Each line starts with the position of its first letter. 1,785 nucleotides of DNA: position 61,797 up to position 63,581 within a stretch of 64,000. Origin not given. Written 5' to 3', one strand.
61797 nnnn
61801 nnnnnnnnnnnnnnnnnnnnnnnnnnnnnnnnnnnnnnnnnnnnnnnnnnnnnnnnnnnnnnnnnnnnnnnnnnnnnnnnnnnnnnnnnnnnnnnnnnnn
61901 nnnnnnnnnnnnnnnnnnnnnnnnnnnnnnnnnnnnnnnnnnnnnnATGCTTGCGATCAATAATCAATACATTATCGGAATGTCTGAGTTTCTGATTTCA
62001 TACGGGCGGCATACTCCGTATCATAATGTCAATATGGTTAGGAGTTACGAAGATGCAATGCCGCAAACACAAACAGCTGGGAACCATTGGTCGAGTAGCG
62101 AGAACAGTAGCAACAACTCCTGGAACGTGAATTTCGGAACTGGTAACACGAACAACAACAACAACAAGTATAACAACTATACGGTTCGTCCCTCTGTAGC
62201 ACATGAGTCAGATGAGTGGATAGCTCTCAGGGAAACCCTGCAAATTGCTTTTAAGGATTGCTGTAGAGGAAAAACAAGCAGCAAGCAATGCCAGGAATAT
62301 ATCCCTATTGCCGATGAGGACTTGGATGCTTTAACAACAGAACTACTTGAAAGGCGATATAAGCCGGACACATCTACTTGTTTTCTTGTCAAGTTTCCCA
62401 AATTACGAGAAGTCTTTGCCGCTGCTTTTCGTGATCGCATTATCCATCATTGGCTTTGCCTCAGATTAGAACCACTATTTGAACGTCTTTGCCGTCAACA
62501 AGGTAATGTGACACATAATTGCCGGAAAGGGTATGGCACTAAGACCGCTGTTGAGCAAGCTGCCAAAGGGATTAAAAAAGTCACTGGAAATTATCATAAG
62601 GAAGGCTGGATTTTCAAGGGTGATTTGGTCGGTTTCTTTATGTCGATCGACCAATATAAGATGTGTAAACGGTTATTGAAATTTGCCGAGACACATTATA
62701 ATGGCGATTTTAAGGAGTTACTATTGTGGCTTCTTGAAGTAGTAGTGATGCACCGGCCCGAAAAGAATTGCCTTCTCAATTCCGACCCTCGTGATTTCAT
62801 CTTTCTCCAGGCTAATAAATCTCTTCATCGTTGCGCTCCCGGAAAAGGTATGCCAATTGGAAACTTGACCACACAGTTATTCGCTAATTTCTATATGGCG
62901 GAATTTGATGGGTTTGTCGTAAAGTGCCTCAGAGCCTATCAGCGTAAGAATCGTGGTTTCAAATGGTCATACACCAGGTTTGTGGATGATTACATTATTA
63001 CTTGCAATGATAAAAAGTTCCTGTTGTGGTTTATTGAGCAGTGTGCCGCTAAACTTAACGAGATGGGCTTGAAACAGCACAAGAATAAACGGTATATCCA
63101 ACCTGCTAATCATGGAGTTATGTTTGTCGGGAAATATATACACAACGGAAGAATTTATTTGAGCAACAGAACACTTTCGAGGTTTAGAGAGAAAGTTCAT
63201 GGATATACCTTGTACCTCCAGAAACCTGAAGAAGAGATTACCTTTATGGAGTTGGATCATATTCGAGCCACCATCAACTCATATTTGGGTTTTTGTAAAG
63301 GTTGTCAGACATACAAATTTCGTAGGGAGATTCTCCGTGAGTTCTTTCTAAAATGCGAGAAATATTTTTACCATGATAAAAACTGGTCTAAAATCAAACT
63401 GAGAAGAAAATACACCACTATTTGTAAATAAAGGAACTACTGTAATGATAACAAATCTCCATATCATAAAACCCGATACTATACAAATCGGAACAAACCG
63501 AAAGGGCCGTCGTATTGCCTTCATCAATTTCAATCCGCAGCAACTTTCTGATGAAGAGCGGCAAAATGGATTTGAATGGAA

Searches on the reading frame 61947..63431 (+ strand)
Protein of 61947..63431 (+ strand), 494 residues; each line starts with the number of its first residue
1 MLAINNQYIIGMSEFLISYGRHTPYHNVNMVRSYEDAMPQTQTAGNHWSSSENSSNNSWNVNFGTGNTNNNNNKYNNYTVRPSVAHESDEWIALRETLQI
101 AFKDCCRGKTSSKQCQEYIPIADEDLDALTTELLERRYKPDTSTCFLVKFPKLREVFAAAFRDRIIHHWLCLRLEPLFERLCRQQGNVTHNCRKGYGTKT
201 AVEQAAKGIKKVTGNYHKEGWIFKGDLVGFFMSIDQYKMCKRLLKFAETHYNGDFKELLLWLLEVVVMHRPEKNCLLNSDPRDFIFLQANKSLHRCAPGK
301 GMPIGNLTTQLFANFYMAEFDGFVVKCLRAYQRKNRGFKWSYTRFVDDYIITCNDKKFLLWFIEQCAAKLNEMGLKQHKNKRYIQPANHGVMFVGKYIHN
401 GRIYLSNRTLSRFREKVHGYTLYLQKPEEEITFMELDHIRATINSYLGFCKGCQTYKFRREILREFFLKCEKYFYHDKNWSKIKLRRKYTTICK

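Call 90: search_protein_families(library=pfam, proteins=[window:61947-63431:+], max_evalue=0.001)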
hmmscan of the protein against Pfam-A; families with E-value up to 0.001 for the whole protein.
window:61947-63431:+ (494 aa): 2 families
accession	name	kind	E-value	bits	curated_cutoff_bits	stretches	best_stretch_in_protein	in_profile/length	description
PF00078.32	RVT_1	-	3.3e-10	40.5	29.6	1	158-385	14-192/205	Reverse transcriptase (RNA-dependent DNA polymerase)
PF07603.17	Lcl_C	-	0.0008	20.1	34.9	0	16-82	56-115/117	Lcl C-terminal domain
